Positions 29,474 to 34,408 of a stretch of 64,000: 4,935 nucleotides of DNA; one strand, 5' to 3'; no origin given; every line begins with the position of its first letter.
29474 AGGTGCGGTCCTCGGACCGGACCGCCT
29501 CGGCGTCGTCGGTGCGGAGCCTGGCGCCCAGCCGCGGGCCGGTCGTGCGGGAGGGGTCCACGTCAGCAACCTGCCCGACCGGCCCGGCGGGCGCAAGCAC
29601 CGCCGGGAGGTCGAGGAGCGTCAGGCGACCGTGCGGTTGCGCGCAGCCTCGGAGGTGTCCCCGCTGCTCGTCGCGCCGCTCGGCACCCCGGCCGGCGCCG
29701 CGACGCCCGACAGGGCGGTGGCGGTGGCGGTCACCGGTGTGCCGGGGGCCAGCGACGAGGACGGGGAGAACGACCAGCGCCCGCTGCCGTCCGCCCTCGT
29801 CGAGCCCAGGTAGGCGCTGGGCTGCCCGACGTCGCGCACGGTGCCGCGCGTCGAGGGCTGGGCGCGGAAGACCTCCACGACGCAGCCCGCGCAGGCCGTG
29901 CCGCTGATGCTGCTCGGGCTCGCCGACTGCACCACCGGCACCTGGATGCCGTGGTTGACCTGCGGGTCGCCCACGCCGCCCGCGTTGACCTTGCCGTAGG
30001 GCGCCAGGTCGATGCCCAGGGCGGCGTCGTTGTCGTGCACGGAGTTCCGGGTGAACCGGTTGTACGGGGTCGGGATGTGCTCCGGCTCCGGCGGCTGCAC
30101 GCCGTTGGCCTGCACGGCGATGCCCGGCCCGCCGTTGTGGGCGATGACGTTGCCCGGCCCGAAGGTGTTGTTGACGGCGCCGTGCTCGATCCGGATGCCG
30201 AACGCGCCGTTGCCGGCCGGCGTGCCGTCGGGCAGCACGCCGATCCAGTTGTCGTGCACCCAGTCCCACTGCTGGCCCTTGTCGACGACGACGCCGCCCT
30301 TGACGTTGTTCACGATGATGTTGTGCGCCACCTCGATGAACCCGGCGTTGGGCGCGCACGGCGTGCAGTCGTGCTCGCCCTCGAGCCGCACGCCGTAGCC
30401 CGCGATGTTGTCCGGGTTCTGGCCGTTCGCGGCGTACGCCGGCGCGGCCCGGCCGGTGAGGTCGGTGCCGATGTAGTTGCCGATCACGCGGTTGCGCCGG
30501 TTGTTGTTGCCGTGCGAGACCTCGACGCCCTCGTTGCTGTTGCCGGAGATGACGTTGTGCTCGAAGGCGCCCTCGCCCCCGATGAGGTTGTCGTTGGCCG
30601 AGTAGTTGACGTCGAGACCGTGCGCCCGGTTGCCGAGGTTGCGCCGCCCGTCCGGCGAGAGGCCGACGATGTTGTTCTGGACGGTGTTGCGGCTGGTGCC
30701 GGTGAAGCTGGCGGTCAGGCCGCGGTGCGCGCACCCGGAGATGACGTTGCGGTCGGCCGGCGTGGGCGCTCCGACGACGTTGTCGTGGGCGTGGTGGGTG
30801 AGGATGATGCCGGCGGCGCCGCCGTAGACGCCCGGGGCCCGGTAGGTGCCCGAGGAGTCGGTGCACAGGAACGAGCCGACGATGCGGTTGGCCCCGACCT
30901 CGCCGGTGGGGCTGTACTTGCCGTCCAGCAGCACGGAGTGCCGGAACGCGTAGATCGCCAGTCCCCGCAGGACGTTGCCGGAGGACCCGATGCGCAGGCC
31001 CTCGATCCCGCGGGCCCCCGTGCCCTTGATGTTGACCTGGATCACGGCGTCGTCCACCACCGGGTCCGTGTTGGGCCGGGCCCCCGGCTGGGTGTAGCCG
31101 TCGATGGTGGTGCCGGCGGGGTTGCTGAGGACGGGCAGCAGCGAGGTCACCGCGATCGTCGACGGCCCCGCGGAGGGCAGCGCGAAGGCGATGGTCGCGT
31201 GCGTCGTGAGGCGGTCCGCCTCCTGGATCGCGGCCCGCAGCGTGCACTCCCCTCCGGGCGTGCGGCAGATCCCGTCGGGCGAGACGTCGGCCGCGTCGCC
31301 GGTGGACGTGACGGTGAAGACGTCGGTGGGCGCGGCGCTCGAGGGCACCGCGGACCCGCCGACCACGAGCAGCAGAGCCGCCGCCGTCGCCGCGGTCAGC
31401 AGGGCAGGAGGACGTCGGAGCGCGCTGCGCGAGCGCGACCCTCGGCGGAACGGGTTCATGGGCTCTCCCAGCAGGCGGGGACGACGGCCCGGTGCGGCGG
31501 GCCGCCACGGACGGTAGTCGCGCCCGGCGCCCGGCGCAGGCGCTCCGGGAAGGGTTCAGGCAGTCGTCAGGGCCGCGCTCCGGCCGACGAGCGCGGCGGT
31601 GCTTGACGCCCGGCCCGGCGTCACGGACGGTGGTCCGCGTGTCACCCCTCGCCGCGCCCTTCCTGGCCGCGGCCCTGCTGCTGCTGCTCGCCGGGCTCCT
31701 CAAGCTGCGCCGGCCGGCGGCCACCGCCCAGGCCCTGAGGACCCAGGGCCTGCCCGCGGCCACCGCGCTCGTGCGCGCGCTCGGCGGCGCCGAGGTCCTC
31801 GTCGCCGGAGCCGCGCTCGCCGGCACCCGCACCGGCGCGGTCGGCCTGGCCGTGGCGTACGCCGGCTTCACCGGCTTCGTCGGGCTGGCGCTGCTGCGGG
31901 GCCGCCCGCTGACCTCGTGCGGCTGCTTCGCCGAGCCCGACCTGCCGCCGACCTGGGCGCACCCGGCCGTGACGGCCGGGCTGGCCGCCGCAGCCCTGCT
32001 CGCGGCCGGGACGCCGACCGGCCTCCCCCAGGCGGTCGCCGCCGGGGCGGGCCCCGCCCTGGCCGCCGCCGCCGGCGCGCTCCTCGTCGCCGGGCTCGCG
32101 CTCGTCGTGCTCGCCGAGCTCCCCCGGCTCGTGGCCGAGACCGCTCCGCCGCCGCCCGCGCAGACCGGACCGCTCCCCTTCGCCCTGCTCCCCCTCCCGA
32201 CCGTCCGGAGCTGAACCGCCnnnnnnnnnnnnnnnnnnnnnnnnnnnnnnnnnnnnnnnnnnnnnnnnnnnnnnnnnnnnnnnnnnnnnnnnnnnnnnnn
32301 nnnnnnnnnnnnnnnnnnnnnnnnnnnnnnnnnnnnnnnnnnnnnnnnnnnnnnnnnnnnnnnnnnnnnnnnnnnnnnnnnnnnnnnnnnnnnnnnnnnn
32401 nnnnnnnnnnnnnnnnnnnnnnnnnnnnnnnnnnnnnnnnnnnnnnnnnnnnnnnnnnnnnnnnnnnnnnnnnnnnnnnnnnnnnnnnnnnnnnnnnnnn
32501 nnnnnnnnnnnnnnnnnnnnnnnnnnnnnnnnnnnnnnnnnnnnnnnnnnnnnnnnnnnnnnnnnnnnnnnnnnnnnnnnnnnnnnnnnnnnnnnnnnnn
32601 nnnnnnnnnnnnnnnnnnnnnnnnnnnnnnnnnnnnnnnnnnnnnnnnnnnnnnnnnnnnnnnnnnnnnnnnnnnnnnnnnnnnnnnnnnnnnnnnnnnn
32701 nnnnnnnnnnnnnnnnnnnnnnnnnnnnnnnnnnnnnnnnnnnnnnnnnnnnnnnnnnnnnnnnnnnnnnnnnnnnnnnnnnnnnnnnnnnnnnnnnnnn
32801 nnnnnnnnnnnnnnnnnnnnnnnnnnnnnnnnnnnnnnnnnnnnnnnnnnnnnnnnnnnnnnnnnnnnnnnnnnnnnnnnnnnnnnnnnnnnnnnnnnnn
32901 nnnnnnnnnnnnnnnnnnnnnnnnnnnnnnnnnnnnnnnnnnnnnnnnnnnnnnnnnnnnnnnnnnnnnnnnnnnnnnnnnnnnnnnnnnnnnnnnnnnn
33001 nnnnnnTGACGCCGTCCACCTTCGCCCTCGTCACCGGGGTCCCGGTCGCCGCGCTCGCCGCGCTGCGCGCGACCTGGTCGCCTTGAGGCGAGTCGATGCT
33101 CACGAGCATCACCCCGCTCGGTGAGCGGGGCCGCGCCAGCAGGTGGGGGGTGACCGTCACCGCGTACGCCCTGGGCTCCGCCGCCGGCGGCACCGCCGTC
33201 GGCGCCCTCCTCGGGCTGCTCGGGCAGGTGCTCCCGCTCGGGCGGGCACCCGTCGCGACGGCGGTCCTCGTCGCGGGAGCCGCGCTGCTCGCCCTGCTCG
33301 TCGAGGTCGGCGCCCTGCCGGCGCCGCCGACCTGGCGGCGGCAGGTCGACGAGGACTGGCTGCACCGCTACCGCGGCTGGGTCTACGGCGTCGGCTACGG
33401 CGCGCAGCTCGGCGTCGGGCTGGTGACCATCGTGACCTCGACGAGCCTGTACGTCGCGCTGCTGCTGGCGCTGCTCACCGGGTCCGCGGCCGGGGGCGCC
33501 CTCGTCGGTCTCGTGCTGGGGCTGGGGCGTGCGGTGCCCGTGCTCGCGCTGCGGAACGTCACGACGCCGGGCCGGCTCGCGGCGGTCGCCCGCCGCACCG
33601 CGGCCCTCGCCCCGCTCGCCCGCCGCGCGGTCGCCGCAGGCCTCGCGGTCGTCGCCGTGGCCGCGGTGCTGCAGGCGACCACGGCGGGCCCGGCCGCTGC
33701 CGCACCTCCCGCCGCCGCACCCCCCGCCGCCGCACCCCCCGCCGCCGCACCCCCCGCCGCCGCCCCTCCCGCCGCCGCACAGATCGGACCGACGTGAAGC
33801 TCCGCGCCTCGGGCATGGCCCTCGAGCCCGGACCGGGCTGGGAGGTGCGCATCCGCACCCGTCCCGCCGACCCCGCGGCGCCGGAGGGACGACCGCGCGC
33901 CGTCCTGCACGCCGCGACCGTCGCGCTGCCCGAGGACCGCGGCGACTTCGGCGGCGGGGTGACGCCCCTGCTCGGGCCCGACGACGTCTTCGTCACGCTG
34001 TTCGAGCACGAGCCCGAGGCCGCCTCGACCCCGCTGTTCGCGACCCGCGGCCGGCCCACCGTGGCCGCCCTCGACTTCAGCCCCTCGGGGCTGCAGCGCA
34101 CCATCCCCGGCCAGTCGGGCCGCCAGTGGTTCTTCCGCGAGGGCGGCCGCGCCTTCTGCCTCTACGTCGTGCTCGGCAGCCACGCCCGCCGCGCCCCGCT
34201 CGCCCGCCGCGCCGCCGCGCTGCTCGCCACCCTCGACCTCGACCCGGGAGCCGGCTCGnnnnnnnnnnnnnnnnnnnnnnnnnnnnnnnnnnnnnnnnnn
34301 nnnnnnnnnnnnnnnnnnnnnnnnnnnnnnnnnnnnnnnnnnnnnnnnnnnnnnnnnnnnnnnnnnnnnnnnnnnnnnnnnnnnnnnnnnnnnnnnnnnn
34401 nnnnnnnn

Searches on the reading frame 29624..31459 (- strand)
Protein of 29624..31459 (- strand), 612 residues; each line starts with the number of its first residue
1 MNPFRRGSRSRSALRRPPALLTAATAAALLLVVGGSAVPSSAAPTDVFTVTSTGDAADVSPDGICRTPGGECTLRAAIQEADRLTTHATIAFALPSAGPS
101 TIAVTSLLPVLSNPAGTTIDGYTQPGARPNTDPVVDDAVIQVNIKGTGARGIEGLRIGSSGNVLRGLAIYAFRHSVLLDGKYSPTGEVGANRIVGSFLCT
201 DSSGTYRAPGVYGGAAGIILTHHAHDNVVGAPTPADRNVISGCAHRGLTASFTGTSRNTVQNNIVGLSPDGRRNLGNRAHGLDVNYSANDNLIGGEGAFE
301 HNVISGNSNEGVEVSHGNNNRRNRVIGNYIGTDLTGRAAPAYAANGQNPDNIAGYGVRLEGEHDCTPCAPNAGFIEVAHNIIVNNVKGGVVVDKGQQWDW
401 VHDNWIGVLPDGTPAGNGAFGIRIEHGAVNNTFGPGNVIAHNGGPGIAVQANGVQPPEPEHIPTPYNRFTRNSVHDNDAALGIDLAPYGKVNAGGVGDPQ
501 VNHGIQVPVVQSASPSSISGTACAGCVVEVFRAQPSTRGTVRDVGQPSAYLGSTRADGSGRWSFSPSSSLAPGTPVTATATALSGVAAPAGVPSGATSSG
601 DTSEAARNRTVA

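Call 112: search_solved_structures(query=window:29624-31459:-, max_evalue=0.01)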
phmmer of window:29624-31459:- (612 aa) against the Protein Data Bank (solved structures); distinct sequences matched with E-value up to 0.01: 0.

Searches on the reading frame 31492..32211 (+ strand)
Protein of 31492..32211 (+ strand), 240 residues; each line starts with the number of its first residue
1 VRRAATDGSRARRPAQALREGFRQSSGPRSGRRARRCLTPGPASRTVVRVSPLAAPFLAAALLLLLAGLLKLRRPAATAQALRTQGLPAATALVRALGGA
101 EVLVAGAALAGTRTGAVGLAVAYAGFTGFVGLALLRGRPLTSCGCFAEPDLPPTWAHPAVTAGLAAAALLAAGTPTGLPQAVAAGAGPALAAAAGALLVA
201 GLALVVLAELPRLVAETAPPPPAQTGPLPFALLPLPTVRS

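Call 5: search_protein_families(library=pfam, max_evalue=1, proteins=[window:31492-32211:+])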
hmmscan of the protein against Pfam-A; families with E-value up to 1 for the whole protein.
window:31492-32211:+ (240 aa): 1 family
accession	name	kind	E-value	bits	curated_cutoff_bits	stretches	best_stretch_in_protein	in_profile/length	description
PF07291.16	MauE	-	5e-14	53.1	27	1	58-170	10-124/128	Methylamine utilisation protein MauE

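Call 6: search_protein_families(library=ncbifam, max_evalue=1, proteins=[window:31492-32211:+])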
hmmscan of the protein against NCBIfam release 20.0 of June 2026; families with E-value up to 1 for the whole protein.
window:31492-32211:+ (240 aa): 0 families

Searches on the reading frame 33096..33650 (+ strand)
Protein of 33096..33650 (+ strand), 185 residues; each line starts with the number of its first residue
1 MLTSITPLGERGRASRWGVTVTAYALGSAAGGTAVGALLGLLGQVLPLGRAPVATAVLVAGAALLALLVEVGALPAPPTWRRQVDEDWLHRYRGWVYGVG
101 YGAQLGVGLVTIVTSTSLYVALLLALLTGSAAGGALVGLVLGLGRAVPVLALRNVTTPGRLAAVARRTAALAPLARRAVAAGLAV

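Call 117: search_dna_similar(query=window:33096-33650:+, collection=plasmids, mode=protein, max_evalue=0.01, max_rows=25)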
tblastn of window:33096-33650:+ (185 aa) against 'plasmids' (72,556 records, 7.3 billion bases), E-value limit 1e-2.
No match.

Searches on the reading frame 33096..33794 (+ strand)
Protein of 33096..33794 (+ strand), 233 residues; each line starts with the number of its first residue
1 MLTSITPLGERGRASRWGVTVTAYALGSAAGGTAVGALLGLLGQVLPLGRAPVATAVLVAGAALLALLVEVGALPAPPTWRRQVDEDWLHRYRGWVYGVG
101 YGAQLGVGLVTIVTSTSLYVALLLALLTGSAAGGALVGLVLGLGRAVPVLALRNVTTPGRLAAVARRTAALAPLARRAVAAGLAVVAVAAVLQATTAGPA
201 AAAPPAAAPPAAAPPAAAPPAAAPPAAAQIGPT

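Call 5: search_protein_families(library=pfam, max_evalue=1, proteins=[window:33096-33794:+])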
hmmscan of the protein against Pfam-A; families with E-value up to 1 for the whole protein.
window:33096-33794:+ (233 aa): 2 families
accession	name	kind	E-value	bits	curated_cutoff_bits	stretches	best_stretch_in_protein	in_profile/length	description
PF13386.12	DsbD_2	-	9.6e-07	29.3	24.9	1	15-155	30-173/199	Cytochrome C biogenesis protein transmembrane region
PF02683.22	DsbD_TM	-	0.002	17.9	27.1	1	18-152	45-181/219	Cytochrome C biogenesis protein transmembrane domain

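Call 6: search_protein_families(library=ncbifam, max_evalue=1, proteins=[window:33096-33794:+])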
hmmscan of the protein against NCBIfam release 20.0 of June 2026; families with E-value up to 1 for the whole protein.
window:33096-33794:+ (233 aa): 0 families

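Call 90: search_protein_families(library=ncbifam, alignment_id=A7, max_evalue=1)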
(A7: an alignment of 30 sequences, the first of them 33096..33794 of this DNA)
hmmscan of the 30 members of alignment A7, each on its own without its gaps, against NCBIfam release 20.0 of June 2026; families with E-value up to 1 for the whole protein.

A. member 1, window:33096-33794:+ (233 aa): 0 families

B. families by the number of members that match (of 30 scanned): 21 families
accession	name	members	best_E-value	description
NF012191.0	tet_MFS_C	1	0.00023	tetracycline efflux MFS transporter Tet(C)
NF001419.0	PRK00293.1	1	0.0036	protein-disulfide reductase DsbD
NF041646.1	VC0807_fam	1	0.0045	VC0807 family protein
NF045694.1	seleno_TsoB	1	0.0065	rhodanese/DsbD fusion-like selenoprotein TsoB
NF012193.0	tet_MFS_A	1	0.0083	tetracycline efflux MFS transporter Tet(A)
TIGR01151.1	psbA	1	0.027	photosystem II q(b) protein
TIGR00220.1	mscL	1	0.03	large conductance mechanosensitive channel protein MscL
NF040631.2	InhA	1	0.034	NADH-dependent enoyl-ACP reductase InhA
NF005908.0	PRK07889.1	1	0.047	enoyl-ACP reductase FabI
NF050808.1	FlagAsmbRegFliX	1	0.08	flagellar assembly regulator FliX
TIGR00986.1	3a0801s05tom22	1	0.098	mitochondrial import receptor subunit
NF007670.0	PRK10344.1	1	0.11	DNA-binding transcriptional regulator SfsB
NF003958.0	PRK05454.2-1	1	0.12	glucans biosynthesis glucosyltransferase MdoH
NF038246.1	bile_salt_MFS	1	0.17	conjugated bile salt MFS transporter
NF001784.0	PRK00517.2-1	1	0.21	50S ribosomal protein L11 methyltransferase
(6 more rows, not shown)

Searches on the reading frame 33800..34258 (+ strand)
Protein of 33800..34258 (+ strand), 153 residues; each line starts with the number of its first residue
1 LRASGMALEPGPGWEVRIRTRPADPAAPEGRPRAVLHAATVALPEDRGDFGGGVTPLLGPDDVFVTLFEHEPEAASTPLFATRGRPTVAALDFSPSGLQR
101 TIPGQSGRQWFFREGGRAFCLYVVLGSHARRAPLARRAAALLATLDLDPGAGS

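Call 5: search_protein_families(library=pfam, max_evalue=1, proteins=[window:33800-34258:+])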
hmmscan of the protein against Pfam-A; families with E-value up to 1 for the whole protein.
window:33800-34258:+ (153 aa): 0 families

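Call 6: search_protein_families(library=ncbifam, max_evalue=1, proteins=[window:33800-34258:+])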
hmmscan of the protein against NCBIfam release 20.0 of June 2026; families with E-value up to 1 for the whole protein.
window:33800-34258:+ (153 aa): 0 families

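Call 58: search_solved_structures(query=window:33821-34258:+, max_evalue=10, show_alignments=1)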
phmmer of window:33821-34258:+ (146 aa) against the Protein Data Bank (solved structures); distinct sequences matched with E-value up to 10: 1.
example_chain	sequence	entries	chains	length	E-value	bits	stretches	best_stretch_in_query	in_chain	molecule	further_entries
5cwn_A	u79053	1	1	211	2.1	11.5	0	11-36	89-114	Designed helical repeat protein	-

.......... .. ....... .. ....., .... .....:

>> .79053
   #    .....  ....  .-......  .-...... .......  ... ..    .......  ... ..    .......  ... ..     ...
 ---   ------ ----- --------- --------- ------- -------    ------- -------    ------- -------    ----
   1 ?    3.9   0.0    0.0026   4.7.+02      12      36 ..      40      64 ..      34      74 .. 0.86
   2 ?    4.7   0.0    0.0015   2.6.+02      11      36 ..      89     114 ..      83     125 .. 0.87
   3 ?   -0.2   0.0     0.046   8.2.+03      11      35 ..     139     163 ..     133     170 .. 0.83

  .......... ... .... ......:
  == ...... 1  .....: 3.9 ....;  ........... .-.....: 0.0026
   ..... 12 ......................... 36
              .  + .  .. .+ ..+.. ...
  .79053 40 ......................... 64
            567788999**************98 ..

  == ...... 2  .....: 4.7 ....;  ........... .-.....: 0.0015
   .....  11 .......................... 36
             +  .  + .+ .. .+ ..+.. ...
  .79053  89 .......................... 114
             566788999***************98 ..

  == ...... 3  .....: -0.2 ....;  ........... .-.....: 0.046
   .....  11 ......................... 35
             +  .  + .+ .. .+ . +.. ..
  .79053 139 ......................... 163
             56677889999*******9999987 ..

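Call 63: search_solved_structures(query=A6, max_evalue=1)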
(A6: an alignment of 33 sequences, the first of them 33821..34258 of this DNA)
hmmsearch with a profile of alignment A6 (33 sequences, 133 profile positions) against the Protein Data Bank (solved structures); distinct sequences matched with E-value up to 1: 0.

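Call 84: search_protein_families(library=pfam, alignment_id=A6, max_evalue=0.1)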
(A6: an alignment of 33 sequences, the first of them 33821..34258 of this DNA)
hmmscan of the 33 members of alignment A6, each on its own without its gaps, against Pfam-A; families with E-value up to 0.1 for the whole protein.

A. member 1, window:33821-34258:+ (146 aa): 0 families

B. families by the number of members that match (of 33 scanned): 3 families
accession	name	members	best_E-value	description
PF25181.1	Phage_Bbp19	1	0.018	Bbp19-like phage protein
PF17711.6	DUF5556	1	0.056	Family of unknown function (DUF5556)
PF11735.13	CAP59_mtransfer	1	0.096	Cryptococcal mannosyltransferase 1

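Call 91: search_protein_families(library=ncbifam, alignment_id=A6, max_evalue=1)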
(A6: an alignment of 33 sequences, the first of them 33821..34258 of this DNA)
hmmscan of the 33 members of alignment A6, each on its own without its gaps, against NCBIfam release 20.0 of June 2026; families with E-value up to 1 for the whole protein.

A. member 1, window:33821-34258:+ (146 aa): 0 families

B. families by the number of members that match (of 33 scanned): 2 families
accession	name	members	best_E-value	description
NF033070.1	rSAM_AprD4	1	0.12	AprD4 family radical SAM diol-dehydratase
TIGR01358.1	DAHP_synth_II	1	0.24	class II 3-deoxy-7-phosphoheptulonate synthase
